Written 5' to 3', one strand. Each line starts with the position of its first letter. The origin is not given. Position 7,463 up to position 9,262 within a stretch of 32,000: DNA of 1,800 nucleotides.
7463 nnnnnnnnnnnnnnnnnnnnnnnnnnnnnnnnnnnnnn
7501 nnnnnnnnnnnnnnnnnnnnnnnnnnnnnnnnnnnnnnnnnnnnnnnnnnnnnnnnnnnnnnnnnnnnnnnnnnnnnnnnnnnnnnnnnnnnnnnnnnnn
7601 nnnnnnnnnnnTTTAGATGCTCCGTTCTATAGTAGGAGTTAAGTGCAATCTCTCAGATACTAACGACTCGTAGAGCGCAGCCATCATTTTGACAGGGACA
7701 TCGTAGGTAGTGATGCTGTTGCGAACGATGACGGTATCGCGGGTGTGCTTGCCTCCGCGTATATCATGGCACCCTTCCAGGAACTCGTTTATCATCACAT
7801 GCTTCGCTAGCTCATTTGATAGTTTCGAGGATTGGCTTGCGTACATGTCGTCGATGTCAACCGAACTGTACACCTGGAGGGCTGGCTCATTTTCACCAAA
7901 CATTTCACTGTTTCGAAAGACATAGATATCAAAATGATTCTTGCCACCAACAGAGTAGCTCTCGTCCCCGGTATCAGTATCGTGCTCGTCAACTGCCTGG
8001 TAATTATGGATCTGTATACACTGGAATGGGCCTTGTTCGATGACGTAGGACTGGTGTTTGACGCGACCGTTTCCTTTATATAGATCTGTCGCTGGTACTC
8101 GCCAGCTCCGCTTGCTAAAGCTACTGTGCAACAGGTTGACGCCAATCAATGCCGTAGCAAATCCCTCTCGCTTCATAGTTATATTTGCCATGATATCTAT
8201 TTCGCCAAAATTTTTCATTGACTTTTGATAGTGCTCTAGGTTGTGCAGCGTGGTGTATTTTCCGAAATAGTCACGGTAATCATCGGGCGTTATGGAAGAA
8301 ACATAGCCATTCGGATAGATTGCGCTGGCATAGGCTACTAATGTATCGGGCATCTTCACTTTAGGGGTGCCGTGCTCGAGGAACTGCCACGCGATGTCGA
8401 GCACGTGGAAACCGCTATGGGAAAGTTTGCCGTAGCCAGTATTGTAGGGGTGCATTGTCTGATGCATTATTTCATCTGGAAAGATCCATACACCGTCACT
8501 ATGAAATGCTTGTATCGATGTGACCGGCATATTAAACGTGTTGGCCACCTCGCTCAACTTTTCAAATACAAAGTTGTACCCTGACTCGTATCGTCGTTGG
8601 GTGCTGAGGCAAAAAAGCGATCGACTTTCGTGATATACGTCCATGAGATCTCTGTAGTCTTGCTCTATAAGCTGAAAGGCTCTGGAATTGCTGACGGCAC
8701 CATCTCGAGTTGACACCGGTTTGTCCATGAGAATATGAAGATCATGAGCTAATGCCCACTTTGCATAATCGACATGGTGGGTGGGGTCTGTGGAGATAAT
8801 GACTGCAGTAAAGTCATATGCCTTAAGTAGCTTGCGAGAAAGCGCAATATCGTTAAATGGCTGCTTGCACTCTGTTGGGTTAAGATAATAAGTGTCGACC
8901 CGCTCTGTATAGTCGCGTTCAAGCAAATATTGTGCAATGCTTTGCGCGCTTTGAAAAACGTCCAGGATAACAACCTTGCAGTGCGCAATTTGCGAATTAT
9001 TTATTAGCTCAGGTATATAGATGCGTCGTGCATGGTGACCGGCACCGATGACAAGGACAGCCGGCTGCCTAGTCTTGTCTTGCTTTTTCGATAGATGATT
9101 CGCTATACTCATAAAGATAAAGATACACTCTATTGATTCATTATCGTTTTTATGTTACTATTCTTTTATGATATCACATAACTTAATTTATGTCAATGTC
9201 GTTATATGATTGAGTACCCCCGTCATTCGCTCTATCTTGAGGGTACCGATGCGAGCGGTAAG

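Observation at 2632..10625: Compact 8-gene biosynthetic-looking island with an unusual enzyme mix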

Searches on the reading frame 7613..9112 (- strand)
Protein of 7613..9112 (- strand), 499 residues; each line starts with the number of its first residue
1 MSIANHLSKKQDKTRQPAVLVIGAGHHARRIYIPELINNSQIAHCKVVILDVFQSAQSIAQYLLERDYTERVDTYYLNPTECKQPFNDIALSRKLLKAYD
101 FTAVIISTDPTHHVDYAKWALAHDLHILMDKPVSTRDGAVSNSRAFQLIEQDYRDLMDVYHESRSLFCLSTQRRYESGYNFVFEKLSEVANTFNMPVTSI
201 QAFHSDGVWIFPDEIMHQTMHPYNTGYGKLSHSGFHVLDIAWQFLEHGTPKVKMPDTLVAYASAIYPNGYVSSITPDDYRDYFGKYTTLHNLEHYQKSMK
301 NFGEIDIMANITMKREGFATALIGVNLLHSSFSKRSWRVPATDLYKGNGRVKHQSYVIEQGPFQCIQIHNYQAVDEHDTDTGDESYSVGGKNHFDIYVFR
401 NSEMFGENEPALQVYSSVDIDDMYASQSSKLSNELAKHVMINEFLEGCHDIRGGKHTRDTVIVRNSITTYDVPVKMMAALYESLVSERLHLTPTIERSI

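Call 4: search_protein_families(library=pfam, proteins=[window:7613-9112:-], max_evalue=0.01)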
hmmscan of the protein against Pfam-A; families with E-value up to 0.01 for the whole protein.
window:7613-9112:- (499 aa): 1 family
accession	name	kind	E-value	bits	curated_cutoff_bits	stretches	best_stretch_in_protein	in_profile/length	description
PF01408.29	GFO_IDH_MocA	-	8.3e-07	30.2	24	1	19-135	3-97/120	Oxidoreductase family, NAD-binding Rossmann fold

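Call 5: search_protein_families(library=ncbifam, proteins=[window:7613-9112:-], max_evalue=0.01)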
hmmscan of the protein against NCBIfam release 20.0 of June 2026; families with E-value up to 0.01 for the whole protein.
window:7613-9112:- (499 aa): 2 families
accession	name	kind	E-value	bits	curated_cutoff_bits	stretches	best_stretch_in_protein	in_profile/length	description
TIGR04380.1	myo_inos_iolG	equivalog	0.00032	19.7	355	1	92-142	56-106/330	inositol 2-dehydrogenase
NF007574.0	PRK10206.1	equivalog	0.0078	15.3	352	0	79-171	41-133/345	oxidoreductase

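Call 12: search_solved_structures(query=window:7613-9112:-, max_evalue=0.1)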
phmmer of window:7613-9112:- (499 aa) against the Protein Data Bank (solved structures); distinct sequences matched with E-value up to 0.1: 0.

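Call 22: search_protein_families(library=pfam, proteins=[window:7613-9112:-], max_evalue=10)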
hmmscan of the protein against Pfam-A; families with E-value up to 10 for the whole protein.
window:7613-9112:- (499 aa): 1 family
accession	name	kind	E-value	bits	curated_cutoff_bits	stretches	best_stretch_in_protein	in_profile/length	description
PF01408.29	GFO_IDH_MocA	-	8.3e-07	30.2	24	1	19-135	3-97/120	Oxidoreductase family, NAD-binding Rossmann fold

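Call 23: search_protein_families(library=padloc, proteins=[window:7613-9112:-], max_evalue=0.1)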
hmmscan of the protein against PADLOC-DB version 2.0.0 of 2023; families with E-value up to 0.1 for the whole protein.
window:7613-9112:- (499 aa): 0 families

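Call 24: search_protein_families(library=phrogs, proteins=[window:7613-9112:-], max_evalue=0.1)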
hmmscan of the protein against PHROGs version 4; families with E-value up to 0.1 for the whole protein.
window:7613-9112:- (499 aa): 0 families

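Call 50: find_homologous_proteins(query=window:7613-9112:-, max_evalue=0.001)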
Query window:7613-9112:- (499 aa): 757 proteins with E <= 0.001 among 4632 candidates; the best 120 are listed.
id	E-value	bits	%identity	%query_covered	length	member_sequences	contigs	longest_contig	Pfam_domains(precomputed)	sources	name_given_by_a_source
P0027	0.0e+0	1140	99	100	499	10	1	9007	PF01408.29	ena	-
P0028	4.7e-211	720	65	97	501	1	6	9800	PF01408.29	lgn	-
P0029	2.6e-199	681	60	97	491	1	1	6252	PF01408.29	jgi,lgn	jgi:hypothetical protein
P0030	1.9e-174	599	52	97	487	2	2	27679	PF01408.29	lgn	-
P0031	4.1e-173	595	53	99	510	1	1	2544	PF01408.29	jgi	jgi:predicted dehydrogenase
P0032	2.7e-146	506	47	96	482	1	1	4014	PF01408.29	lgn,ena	-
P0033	3.2e-128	447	45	96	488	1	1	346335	PF01408.29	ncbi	-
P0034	4.7e-128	446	51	76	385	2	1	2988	-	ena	-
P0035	3.5e-125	437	44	96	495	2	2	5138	PF01408.29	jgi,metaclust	metaclust:\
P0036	1.1e-122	428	45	97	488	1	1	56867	PF01408.29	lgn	-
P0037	2.0e-122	428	44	97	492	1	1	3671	PF01408.29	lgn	-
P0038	2.2e-122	427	45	98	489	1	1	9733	PF01408.29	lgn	-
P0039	5.3e-121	423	43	97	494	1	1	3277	PF01408.29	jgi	jgi:hypothetical protein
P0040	6.8e-121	423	45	95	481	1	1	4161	-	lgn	-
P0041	1.1e-120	422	45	96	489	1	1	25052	PF01408.29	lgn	-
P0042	1.6e-120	421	44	96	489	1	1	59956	PF01408.29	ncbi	-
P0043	2.0e-120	421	43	97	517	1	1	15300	PF01408.29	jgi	jgi:hypothetical protein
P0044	2.4e-120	421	43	96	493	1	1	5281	PF01408.29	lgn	-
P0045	4.2e-120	420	45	95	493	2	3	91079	PF01408.29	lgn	-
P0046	6.5e-120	419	43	97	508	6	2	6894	PF01408.29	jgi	jgi:hypothetical protein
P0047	7.3e-120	419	44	96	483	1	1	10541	PF01408.29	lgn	-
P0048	1.4e-119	418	43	96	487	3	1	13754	PF01408.29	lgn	-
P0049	4.2e-119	417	43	96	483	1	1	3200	PF01408.29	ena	-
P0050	5.8e-119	416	45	96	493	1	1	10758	PF01408.29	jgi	jgi:hypothetical protein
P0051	7.6e-119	416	44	96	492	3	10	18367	PF01408.29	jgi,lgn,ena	-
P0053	2.3e-118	414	43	93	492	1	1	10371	PF01408.29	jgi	jgi:hypothetical protein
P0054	4.9e-118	413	42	95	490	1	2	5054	PF01408.29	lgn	-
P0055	7.8e-118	412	43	95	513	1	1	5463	PF01408.29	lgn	-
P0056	1.3e-117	412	43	97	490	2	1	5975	PF01408.29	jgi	-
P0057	1.5e-117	412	43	95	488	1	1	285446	PF01408.29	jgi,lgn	jgi:hypothetical protein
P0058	2.1e-116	408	43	96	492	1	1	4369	PF01408.29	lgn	-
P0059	3.9e-116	407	43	96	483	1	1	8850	PF01408.29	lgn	-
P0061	8.5e-116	406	43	96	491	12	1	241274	-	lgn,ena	-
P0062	9.3e-116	406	43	96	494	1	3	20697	PF01408.29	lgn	-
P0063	1.4e-115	405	43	93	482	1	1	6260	PF01408.29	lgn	-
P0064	3.5e-115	404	43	94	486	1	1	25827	PF01408.29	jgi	jgi:hypothetical protein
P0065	1.1e-114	402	43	94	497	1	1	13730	PF01408.29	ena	-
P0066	1.8e-114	401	42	96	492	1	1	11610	PF01408.29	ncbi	-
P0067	1.9e-114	401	41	96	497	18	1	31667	PF01408.29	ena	-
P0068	2.2e-114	401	43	97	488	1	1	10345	PF01408.29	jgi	jgi:hypothetical protein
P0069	3.5e-114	400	43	96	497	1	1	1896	PF01408.29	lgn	-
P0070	3.7e-114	400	44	96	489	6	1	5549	PF01408.29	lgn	-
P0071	5.2e-114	400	42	96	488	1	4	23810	PF01408.29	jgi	-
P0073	9.1e-114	399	43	95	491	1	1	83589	PF01408.29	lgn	-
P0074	7.8e-113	396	43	96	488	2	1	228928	PF01408.29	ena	-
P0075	1.2e-112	395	41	97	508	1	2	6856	PF01408.29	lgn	-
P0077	5.1e-112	393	42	97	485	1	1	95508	PF01408.29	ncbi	-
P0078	6.3e-112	393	42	94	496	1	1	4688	PF01408.29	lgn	-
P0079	6.6e-112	393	43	98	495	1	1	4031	PF01408.29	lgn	-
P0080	8.5e-112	393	42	96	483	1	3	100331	PF01408.29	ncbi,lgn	-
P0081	8.8e-112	393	43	95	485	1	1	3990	PF01408.29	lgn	-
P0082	9.7e-112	392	43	96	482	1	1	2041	PF01408.29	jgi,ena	-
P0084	2.8e-111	391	41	97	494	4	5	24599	PF01408.29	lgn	-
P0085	2.9e-111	391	43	96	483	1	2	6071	PF01408.29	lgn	-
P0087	3.8e-111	390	41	96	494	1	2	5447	PF01408.29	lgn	-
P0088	4.8e-111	390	41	96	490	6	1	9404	PF01408.29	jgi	-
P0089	5.7e-111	390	44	93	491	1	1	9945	PF01408.29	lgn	-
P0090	7.3e-111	389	42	96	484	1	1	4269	PF01408.29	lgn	-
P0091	1.2e-110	389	42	96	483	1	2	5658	PF01408.29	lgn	-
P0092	1.2e-110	389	44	95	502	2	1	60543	PF01408.29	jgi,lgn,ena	-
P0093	1.3e-110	389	40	96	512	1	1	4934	PF01408.29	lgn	-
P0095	1.6e-110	388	41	96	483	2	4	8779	PF01408.29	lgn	-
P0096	2.2e-110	388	41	96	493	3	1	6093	PF01408.29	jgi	-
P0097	2.4e-110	388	42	96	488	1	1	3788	PF01408.29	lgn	-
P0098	3.0e-110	387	42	93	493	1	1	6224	PF01408.29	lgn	-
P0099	3.7e-110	387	42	96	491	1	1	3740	PF01408.29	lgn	-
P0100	9.5e-110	386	42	96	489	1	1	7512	PF01408.29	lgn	-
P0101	9.7e-110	386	41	94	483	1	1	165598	PF01408.29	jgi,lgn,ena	-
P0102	1.2e-109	385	44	86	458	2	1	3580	PF01408.29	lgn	-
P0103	1.8e-109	385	44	93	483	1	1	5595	PF01408.29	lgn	-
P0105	2.1e-109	385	42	95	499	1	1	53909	PF01408.29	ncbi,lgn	-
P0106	2.3e-109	385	42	96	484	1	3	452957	-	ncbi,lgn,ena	-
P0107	2.5e-109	384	40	96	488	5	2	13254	PF01408.29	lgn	-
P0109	6.9e-109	383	42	97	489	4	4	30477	PF01408.29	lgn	-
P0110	7.0e-109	383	41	96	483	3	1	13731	PF01408.29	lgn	-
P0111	7.3e-109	383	44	93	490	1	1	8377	PF01408.29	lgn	-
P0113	7.4e-109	383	41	95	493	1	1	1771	PF01408.29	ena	-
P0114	7.7e-109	383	42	94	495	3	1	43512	PF01408.29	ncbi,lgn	-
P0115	9.9e-109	382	43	96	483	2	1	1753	PF01408.29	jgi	jgi:hypothetical protein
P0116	2.1e-108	381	42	96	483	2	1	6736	PF01408.29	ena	-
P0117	2.3e-108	381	42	96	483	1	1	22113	PF01408.29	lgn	-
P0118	2.7e-108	381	40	96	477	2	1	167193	PF01408.29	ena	-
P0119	2.8e-108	381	42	95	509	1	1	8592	PF01408.29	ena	-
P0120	3.9e-108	381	39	96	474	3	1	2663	PF01408.29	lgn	-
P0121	4.8e-108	380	42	96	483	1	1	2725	PF01408.29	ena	-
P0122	6.4e-108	380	40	96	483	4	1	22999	PF01408.29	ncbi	-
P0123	8.1e-108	379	42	98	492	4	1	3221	PF01408.29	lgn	-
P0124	1.1e-107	379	42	95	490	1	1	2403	PF01408.29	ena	-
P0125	1.7e-107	378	41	96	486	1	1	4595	PF01408.29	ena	-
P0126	1.9e-107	378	42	93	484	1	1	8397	PF01408.29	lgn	-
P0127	2.0e-107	378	42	96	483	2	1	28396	PF01408.29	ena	-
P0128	2.3e-107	378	42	96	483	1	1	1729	PF01408.29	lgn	-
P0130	2.7e-107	378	41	98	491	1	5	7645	PF01408.29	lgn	-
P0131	3.7e-107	377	42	96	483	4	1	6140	PF01408.29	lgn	-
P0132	4.5e-107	377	41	94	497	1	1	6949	PF01408.29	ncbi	-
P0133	5.6e-107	377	42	95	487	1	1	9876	PF01408.29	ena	-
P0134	6.1e-107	377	41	97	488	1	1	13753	PF01408.29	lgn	-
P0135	8.2e-107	376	42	96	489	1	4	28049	PF01408.29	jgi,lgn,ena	-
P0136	1.3e-106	375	40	93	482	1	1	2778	PF01408.29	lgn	-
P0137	1.3e-106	375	42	96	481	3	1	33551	PF01408.29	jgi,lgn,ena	-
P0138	1.5e-106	375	41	98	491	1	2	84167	PF01408.29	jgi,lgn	-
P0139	1.9e-106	375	41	96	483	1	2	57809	PF01408.29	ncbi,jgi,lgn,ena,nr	ncbi:MAG TPA: Gfo/Idh/MocA family oxidoreductase [Candidatus Dormibacteraeota bacterium]|nr:Gfo/Idh/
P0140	2.0e-106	375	41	96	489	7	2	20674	PF01408.29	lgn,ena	-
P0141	2.0e-106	375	42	95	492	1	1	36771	PF01408.29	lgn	-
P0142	2.1e-106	375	40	96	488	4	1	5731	PF01408.29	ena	-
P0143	2.2e-106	375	43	93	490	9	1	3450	PF01408.29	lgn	-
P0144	2.5e-106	375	40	98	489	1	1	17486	PF01408.29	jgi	jgi:predicted dehydrogenase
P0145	2.6e-106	374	41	96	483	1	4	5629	PF01408.29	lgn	-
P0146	2.7e-106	374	41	96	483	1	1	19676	PF01408.29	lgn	-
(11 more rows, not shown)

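Call 51: find_encoding_contigs(protein=P0139, flank=10000, max_places=1)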
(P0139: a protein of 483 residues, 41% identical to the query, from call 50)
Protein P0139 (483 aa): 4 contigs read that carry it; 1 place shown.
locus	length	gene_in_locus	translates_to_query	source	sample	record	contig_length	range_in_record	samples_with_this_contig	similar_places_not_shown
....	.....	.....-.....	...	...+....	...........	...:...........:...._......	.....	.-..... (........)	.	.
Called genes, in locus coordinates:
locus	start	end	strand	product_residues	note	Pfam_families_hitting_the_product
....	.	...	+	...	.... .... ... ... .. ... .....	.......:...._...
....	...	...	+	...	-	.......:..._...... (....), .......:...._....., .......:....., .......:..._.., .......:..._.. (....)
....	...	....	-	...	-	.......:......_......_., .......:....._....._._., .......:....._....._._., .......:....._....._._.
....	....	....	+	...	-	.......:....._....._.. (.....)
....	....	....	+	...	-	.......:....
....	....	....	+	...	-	-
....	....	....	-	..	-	-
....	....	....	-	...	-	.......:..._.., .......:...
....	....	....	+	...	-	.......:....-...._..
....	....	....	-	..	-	-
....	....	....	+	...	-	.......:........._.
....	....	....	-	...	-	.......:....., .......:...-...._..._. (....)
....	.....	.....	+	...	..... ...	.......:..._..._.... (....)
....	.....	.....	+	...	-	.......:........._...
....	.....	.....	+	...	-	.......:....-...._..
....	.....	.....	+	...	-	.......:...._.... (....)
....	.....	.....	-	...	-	-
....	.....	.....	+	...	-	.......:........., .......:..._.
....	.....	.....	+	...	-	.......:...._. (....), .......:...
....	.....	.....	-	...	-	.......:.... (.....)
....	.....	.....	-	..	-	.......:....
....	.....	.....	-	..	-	?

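Call 52: find_encoding_contigs(protein=P0106, flank=10000, max_places=1)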
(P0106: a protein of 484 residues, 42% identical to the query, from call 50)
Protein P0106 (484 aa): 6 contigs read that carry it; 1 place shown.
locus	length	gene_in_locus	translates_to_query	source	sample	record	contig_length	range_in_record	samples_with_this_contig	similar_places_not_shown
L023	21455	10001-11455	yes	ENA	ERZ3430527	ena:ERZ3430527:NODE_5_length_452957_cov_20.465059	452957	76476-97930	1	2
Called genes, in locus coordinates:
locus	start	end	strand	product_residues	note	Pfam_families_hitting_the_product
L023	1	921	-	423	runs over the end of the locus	-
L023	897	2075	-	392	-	PF04932:Wzy_C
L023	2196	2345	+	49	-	-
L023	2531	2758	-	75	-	-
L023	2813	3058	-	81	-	PF12587:DUF3761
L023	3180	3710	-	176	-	-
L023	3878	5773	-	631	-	PF00933:Glyco_hydro_3, PF01915:Glyco_hydro_3_C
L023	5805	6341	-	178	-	PF13671:AAA_33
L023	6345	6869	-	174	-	-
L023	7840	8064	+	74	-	-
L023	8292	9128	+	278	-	PF01063:Aminotran_4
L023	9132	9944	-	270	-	PF22814:WelO5, PF13640:2OG-FeII_Oxy_3 (weak)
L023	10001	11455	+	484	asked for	-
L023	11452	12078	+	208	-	PF03575:Peptidase_S51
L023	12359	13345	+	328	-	PF01411:tRNA-synt_2c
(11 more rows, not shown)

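Call 62: find_encoding_contigs(protein=P0074, flank=10000, max_places=1)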
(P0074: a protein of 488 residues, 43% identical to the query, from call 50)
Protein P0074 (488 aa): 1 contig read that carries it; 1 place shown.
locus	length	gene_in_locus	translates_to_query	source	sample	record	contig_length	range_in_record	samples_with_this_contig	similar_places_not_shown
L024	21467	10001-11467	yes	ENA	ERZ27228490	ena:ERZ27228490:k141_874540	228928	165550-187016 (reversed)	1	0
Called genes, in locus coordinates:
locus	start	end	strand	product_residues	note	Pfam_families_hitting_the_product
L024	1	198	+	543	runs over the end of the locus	PF03816:LytR_cpsA_psr, PF13399:LytR_C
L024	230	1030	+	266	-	-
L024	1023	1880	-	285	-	PF17827:PrmC_N, PF02527:GidB (weak), PF05175:MTS, PF06325:PrmA, PF13847:Methyltransf_31, PF08242:Methyltransf_12 (weak), PF13649:Methyltransf_25 (weak)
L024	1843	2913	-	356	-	PF03462:PCRF, PF00472:RF-1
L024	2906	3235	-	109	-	-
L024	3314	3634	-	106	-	PF01197:Ribosomal_L31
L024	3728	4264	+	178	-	PF07963:N_methyl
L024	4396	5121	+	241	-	PF00318:Ribosomal_S2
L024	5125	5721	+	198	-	PF00889:EF_TS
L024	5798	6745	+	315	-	PF07963:N_methyl, PF02018:CBM_4_9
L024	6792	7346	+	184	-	PF01765:RRF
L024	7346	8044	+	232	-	PF01255:Prenyltransf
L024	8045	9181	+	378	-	PF02163:Peptidase_M50, PF00595:PDZ (weak), PF13180:PDZ_2, PF17820:PDZ_6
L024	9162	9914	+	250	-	PF02517:Rce1-like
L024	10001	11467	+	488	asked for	PF01408:GFO_IDH_MocA (weak)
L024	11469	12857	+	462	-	PF02775:TPP_enzyme_C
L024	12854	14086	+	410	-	PF00464:SHMT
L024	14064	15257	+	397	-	PF01168:Ala_racemase_N, PF00842:Ala_racemase_C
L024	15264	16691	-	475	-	PF00587:tRNA-synt_2b, PF03129:HGTP_anticodon, PF09180:ProRS-C_1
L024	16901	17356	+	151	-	PF03449:GreA_GreB_N, PF01272:GreA_GreB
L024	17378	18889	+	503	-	PF01336:tRNA_anti-codon, PF00152:tRNA-synt_2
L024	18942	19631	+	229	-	PF02463:SMC_N (faint), PF00005:ABC_tran, PF05783:DLIC (faint), PF13555:AAA_29 (weak)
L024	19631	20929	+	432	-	PF12704:MacB_PCD, PF02687:FtsX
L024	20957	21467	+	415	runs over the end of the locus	PF02403:Seryl_tRNA_N, PF00587:tRNA-synt_2b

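Call 63: find_encoding_contigs(protein=P0061, flank=10000, max_places=1)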
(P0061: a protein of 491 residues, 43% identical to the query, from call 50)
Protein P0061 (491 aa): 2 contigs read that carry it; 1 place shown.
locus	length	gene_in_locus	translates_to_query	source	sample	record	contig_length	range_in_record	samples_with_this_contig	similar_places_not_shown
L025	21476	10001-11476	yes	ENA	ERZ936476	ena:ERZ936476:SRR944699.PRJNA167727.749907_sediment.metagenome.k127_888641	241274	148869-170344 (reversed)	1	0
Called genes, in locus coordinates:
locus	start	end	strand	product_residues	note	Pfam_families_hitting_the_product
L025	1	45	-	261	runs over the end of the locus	PF00849:PseudoU_synth_2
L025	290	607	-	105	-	-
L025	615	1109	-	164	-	-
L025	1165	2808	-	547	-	PF11104:PilM_2, PF05134:T2SSL (weak), PF14450:FtsA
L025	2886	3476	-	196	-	PF09335:VTT_dom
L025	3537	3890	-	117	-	PF01588:tRNA_bind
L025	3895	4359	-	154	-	PF03652:RuvX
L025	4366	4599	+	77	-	PF18893:DUF5652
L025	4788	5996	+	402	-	-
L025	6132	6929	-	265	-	PF18760:ART-PolyVal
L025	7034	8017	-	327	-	-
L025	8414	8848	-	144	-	-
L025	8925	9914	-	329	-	-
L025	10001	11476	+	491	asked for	-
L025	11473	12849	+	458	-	PF02775:TPP_enzyme_C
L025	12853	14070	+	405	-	PF00464:SHMT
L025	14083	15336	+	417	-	PF01168:Ala_racemase_N, PF00842:Ala_racemase_C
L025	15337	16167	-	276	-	PF00300:His_Phos_1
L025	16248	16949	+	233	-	-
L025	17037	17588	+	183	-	PF13408:Zn_ribbon_recom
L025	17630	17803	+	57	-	-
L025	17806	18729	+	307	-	PF18476:PIN_8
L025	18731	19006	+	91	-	-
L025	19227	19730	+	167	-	PF11969:DcpS_C (weak), PF01230:HIT (weak)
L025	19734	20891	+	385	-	PF00390:malic, PF01262:AlaDh_PNT_C (faint), PF03949:Malic_M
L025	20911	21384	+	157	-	-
